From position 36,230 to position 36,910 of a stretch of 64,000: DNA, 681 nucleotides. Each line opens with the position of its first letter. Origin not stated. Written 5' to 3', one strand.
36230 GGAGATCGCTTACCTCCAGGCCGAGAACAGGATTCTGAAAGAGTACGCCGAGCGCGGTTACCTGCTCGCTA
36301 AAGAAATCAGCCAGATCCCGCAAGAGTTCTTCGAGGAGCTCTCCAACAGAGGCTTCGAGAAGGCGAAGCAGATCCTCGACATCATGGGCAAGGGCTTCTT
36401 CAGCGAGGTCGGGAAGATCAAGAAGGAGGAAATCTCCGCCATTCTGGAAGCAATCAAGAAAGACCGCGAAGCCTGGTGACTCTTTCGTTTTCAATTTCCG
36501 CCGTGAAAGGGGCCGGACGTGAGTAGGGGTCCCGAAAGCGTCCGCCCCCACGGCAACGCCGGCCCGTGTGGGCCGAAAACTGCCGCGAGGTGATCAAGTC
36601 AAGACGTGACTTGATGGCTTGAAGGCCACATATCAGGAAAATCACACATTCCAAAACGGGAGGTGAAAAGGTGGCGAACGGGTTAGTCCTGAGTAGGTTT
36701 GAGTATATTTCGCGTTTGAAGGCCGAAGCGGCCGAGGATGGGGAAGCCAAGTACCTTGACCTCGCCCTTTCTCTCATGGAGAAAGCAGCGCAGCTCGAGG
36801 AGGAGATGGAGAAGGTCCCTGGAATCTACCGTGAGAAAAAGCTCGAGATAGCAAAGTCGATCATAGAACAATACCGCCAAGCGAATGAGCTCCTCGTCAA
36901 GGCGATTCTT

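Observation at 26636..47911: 21.3-kb integrated element in tRNA-Arg(CCG), bounded by exact 40-bp direct repeats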

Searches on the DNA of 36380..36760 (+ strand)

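Call 92: build_rna_model(alignment_id=A7)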
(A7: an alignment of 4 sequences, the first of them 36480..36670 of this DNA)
Model R1 built from alignment A7 (4 sequences, 199 columns); structure: RNAalifold consensus.
model positions 191; base pairs 45; branch points 2; effective number of sequences 1.24; information 0.589 bits per position. Calibrated on 0.2 Mb of random sequence (short: E-values are rough).
structure used (alignment columns):
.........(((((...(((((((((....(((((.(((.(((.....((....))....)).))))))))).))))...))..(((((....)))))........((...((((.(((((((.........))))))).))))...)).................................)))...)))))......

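Call 93: search_with_rna_model(model_id=R1, sources=[window, L001, L002, L004, L005, L006, L007, L009, L020, L022, L023, L024, L025, L028, L032, L033], max_evalue=1)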
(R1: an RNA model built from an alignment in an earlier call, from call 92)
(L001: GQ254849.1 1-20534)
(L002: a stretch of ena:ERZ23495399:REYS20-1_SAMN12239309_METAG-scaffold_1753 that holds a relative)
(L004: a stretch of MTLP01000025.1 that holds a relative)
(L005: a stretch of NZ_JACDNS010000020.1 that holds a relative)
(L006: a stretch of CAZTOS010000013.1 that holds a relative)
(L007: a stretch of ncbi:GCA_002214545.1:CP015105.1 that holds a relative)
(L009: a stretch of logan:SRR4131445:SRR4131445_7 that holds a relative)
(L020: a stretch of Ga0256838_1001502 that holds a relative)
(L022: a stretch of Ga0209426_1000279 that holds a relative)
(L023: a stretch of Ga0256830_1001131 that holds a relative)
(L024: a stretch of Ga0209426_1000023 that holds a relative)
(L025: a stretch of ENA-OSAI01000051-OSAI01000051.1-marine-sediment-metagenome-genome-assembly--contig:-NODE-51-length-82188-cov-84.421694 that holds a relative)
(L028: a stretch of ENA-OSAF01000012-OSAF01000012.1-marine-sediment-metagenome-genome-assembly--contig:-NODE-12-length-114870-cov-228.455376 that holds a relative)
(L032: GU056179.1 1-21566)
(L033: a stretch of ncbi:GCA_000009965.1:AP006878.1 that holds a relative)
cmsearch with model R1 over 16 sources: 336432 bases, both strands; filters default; matches with E-value up to 1: 8.
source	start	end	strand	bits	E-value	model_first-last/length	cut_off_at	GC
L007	9269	9459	+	205.2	1.5e-47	1-191/191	no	0.57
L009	9269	9459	+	205.2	1.5e-47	1-191/191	no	0.57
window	36480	36671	+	202.9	5.5e-47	1-191/191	no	0.57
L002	1218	1409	+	202.9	5.5e-47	1-191/191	no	0.57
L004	9270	9458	+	200.4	2.2e-46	1-191/191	no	0.51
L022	19960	20148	+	200.4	2.2e-46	1-191/191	no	0.51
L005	9268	9458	+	199.8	3.1e-46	1-191/191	no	0.5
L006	9228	9418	+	65.4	1.6e-13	1-191/191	no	0.5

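Call 99: search_with_rna_model(model_id=R1, sources=[L001, L035, L036, L037, L038, L039, L041, L006], max_evalue=10, filters=off)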
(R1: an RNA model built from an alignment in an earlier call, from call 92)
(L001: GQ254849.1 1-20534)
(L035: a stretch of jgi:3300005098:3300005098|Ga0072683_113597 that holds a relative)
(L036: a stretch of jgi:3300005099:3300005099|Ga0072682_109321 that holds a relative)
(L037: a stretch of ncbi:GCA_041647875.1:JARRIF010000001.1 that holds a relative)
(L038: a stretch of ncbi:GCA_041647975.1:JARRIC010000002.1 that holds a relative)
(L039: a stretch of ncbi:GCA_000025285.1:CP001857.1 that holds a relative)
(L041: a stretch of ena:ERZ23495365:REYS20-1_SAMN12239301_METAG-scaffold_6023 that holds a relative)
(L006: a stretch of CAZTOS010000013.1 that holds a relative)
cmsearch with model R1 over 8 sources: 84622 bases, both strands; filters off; matches with E-value up to 10: 72.
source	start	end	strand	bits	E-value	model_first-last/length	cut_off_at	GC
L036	2269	2458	+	126.3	6.1e-29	1-191/191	no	0.52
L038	2260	2446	+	75.7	1.3e-16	1-191/191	no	0.55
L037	2260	2446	+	74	3.3e-16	1-191/191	no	0.55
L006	9228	9418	+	65.3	4.2e-14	1-191/191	no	0.5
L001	9728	9769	+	12.6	0.3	1-191/191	no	0.6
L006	5754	5790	+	10.9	0.76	1-191/191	no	0.32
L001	5571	5611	+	10.4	0.99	1-191/191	no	0.41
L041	5327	5396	+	10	1.3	1-191/191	no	0.39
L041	3800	3849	-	9.8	1.4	1-191/191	no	0.32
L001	3192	3307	+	9.8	1.4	1-191/191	no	0.52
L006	18413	18484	-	9.3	1.8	1-191/191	no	0.29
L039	6812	6855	+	9.3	1.9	1-191/191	no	0.41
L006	5590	5660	+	9.2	1.9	1-191/191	no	0.41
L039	5436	5571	-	9.1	2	1-191/191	no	0.29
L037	2771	2806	-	9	2.1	1-191/191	no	0.44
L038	2771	2806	-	9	2.1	1-191/191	no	0.44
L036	5852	5898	+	8.9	2.3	1-191/191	no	0.34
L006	14112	14154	+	8.9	2.3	1-191/191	no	0.47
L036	3851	3946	-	8.9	2.3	1-191/191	no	0.43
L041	4560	4609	-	8.8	2.4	1-191/191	no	0.26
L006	6819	6891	+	8.8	2.5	1-191/191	no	0.37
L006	18891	18942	+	8.7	2.6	1-191/191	no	0.4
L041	4119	4181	-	8.6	2.8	1-191/191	no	0.24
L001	15112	15314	-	8.4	3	1-191/191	no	0.44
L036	172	260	-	8.4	3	1-191/191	no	0.33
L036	6924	6987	-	8.4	3.1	1-191/191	no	0.41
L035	6987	7028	-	8.3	3.2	1-191/191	no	0.55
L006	16315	16378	-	8.2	3.3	1-191/191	no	0.39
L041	3672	3741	+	8.2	3.4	1-191/191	no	0.31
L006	17307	17353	+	8.2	3.5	1-191/191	no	0.32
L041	1644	1694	+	8.1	3.6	1-191/191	no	0.33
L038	4894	4967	+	8.1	3.6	1-191/191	no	0.42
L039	1837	1875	+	8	3.9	1-191/191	no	0.36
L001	5820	5879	+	7.9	4.1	1-191/191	no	0.5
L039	1356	1459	-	7.8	4.3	1-191/191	no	0.46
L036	3259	3392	-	7.5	5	1-191/191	no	0.45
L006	12606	12630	-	7.5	5.1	1-191/191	no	0.08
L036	4253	4354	-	7.4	5.2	1-191/191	no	0.3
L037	2536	2578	+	7.4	5.3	1-191/191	no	0.42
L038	2536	2578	+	7.4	5.3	1-191/191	no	0.42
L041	63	108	+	7.4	5.4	1-191/191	no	0.43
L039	5488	5564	+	7.4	5.4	1-191/191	no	0.27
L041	1039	1111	+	7.4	5.4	1-191/191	no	0.33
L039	4916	4970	+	7.3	5.6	96-145/191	no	0.49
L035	2325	2372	-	7.3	5.7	1-191/191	no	0.69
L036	4192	4251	-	7.3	5.7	1-191/191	no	0.45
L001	19518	19552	-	7.2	6.1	1-191/191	no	0.51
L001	19512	19547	+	7.1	6.3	1-191/191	no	0.42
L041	673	738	+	7.1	6.3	1-191/191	no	0.23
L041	2315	2438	+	7.1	6.4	1-191/191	no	0.44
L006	20138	20182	+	7.1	6.5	1-191/191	no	0.4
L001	8031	8074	+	7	6.7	1-191/191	no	0.32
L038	853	929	-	6.9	7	1-191/191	no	0.48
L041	3678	3717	-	6.9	7.1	1-191/191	no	0.28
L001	18317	18350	+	6.9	7.2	1-191/191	no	0.74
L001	15356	15411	+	6.8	7.3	1-191/191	no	0.41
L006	18583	18636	-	6.8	7.4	1-191/191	no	0.26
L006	20425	20504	-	6.8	7.5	1-191/191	no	0.4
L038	881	915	+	6.8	7.6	1-191/191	no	0.43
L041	2861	2896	-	6.5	8.8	1-191/191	no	0.39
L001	15474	15526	-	6.5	8.8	1-191/191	no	0.49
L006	18359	18408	+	6.5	8.8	1-191/191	no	0.32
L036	715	803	+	6.5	9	1-191/191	no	0.38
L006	17084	17112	+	6.5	9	1-191/191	no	0.34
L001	3624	3662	+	6.5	9.1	1-191/191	no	0.26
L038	2389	2462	-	6.5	9.1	1-191/191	no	0.5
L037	5781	5875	+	6.4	9.4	1-191/191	no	0.41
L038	5040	5105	-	6.4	9.4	1-191/191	no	0.41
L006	7512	7555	+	6.3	9.7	1-191/191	no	0.45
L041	1863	1892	+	6.3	9.7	1-191/191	no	0.47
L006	11853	11916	+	6.3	9.8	1-191/191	no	0.38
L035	4209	4256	+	6.3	9.8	1-191/191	no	0.48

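Call 102: search_rna_families(source=window, start=36380, end=36760, threshold=evalue, max_evalue=10)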
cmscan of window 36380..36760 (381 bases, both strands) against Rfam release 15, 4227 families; matches with E-value up to 10: 1.
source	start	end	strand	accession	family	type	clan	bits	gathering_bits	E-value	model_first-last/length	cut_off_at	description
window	36527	36585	+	RF02940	COG3860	Cis-reg;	-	12.5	42.5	2.3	1-54/54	no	COG3860 RNA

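Call 107: build_rna_model(alignment_id=A8, structure=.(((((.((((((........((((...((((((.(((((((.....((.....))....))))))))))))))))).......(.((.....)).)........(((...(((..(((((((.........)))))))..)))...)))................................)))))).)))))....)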
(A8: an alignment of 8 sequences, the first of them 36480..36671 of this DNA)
Model R2 built from alignment A8 (8 sequences, 198 columns); structure: as given.
model positions 191; base pairs 46; branch points 2; effective number of sequences 2.39; information 0.59 bits per position. Calibrated on 0.2 Mb of random sequence (short: E-values are rough).
structure used (alignment columns):
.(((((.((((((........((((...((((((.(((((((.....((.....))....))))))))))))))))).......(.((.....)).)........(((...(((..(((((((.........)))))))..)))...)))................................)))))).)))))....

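Call 108: search_with_rna_model(model_id=R2, sources=[L001, L035, L039, L041, L033, L032], max_evalue=1, filters=off, show_alignments=3)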
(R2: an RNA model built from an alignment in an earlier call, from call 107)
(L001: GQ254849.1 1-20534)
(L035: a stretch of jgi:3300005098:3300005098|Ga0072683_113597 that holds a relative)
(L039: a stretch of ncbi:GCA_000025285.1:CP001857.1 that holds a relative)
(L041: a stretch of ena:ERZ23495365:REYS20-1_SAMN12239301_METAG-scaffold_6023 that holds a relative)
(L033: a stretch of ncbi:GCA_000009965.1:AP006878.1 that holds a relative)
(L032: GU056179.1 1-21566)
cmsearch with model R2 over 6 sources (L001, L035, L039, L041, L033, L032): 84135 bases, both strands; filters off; matches with E-value up to 1: 10.
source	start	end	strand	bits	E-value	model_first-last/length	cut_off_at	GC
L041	2333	2401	+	14.8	0.07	80-146/191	no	0.52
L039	6810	6854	+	14.7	0.074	1-191/191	no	0.44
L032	6210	6255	+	13.3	0.17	1-191/191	no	0.33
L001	19027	19092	-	12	0.34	1-191/191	no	0.55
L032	3992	4056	+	12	0.35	1-191/191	no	0.38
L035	6993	7021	-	11.5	0.46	1-191/191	no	0.66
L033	16059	16096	+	11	0.61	1-191/191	no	0.34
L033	16056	16104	-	10.4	0.86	1-191/191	no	0.31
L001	15141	15288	+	10.4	0.87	1-191/191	no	0.44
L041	3677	3711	+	10.3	0.95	1-191/191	no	0.26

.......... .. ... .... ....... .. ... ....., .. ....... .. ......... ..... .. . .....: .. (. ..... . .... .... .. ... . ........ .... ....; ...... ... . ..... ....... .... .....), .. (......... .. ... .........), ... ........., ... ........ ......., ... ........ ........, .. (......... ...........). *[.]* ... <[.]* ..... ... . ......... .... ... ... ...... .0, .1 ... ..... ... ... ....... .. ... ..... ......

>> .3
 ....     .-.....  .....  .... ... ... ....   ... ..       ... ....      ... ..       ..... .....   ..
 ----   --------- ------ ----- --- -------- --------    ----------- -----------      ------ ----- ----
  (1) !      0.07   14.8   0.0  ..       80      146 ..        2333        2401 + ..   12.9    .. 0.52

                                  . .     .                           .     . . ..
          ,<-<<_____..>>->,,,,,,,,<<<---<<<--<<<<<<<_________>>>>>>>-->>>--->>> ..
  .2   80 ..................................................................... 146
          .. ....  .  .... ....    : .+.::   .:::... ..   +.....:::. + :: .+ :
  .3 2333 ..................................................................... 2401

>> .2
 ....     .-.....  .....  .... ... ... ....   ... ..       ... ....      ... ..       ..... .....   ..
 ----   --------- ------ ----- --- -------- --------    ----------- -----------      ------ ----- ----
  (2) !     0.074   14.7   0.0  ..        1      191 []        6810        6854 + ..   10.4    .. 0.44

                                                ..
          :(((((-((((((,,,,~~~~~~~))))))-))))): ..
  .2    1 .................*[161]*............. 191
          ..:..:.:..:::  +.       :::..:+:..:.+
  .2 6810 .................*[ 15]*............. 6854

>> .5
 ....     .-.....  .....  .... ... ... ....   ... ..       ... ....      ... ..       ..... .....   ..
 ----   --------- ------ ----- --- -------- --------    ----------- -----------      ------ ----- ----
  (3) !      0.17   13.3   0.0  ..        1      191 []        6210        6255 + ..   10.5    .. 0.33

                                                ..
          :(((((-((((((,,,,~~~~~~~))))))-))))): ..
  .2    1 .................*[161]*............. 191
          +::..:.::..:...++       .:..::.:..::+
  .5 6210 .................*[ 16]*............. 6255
